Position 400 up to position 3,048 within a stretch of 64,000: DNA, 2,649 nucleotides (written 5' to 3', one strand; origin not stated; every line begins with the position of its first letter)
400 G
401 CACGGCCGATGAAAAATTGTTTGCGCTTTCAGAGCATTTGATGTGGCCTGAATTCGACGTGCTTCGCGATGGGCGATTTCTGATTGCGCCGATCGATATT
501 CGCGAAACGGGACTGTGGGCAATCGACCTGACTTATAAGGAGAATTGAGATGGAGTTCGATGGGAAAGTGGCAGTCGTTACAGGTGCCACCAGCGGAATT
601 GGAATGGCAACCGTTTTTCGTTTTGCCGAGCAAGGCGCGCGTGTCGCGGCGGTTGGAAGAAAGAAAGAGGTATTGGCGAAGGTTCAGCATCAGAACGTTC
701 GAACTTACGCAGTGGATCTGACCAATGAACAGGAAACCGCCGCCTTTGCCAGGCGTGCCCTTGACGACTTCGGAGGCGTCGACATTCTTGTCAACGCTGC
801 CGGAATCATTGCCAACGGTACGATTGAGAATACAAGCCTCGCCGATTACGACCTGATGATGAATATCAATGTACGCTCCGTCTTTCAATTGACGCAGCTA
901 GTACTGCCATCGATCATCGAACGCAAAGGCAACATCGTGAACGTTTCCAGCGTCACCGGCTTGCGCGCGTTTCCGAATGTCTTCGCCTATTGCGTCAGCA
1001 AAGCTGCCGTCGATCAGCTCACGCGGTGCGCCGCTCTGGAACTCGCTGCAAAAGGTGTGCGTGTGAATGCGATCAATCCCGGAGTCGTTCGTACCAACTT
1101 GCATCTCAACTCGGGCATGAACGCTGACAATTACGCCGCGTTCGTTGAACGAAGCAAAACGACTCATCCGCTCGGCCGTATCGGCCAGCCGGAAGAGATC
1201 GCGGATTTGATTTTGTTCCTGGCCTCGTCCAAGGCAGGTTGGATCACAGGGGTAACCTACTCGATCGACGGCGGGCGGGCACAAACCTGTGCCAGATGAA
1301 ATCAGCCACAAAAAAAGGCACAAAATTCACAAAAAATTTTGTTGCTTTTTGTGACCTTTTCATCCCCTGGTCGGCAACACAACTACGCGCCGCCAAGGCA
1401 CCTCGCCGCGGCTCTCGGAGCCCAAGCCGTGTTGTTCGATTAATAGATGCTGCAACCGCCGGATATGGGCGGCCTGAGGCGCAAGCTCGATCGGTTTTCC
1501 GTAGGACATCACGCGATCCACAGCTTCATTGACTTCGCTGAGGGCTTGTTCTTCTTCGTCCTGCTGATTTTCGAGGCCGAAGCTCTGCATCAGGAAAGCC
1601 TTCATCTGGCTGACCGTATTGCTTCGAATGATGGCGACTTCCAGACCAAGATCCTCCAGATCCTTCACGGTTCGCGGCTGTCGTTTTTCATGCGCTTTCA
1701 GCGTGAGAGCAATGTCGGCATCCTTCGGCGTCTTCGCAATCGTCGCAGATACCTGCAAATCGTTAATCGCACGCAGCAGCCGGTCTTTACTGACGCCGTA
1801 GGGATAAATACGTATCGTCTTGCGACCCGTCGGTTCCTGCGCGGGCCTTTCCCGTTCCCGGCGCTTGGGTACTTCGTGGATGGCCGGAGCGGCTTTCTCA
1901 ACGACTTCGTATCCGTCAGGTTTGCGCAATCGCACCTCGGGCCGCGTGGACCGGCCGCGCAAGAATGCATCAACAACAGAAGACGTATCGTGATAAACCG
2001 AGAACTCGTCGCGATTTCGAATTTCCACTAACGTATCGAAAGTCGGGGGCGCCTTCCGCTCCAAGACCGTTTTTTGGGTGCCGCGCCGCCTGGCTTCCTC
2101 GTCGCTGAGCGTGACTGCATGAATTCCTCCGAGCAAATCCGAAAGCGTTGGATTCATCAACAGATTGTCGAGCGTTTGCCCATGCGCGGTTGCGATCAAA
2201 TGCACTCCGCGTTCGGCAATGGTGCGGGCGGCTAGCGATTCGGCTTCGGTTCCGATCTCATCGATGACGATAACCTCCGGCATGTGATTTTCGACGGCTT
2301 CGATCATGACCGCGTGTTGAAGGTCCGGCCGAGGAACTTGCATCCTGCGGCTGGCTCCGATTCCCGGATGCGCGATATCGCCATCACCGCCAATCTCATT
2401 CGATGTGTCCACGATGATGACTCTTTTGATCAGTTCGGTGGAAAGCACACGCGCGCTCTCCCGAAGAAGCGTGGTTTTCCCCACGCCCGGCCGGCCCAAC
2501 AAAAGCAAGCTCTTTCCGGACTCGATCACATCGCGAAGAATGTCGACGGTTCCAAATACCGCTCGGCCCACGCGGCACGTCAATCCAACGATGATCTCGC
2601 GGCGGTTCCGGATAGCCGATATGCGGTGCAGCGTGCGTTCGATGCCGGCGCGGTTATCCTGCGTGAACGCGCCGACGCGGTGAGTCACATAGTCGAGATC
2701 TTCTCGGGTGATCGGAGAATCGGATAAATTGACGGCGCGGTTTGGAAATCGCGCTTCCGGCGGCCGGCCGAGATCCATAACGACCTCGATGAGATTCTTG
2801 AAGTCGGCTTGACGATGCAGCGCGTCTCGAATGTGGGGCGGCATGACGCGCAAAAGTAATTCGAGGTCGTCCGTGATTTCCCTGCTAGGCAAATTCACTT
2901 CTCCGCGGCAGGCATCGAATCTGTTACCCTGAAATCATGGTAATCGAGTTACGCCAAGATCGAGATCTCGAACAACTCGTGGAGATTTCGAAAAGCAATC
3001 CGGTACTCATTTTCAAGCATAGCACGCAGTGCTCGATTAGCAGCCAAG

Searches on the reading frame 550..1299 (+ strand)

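Call 76: search_protein_families(library=pfam, proteins=[window:550-1299:+], max_evalue=0.00001)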
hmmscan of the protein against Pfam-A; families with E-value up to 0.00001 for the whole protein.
window:550-1299:+ (249 aa): 5 families
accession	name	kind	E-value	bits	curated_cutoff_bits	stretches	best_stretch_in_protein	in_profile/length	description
PF13561.12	adh_short_C2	-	1.1e-61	208.9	27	1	12-242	1-234/236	Enoyl-(Acyl carrier protein) reductase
PF00106.31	adh_short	-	2.3e-53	181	26.6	1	6-185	1-187/195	short chain dehydrogenase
PF08659.16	KR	-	2.8e-12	47.4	22.6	1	9-178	4-176/180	KR domain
PF23441.1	SDR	-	2.7e-10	40.5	27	1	139-242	155-254/258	SDR-like rossmann domain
PF01370.27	Epimerase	-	1.5e-07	31.5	20.9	1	9-159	2-154/240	NAD dependent epimerase/dehydratase family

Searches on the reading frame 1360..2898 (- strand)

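Call 76: search_protein_families(library=pfam, proteins=[window:1360-2898:-], max_evalue=0.00001)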
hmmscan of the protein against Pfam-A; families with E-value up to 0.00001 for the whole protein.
window:1360-2898:- (512 aa): 3 families
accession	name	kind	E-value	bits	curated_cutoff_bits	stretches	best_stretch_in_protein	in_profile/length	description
PF25516.1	PTPase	-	1.6e-20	73.2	27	1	362-438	1-77/79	Phosphotyrosine protein phosphatase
PF19568.5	Spore_III_AA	-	4.5e-12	46.1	27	1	103-256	116-275/306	Sporulation stage III, protein AA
PF01424.28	R3H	-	7.6e-11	42.3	26.8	1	457-508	8-59/60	R3H domain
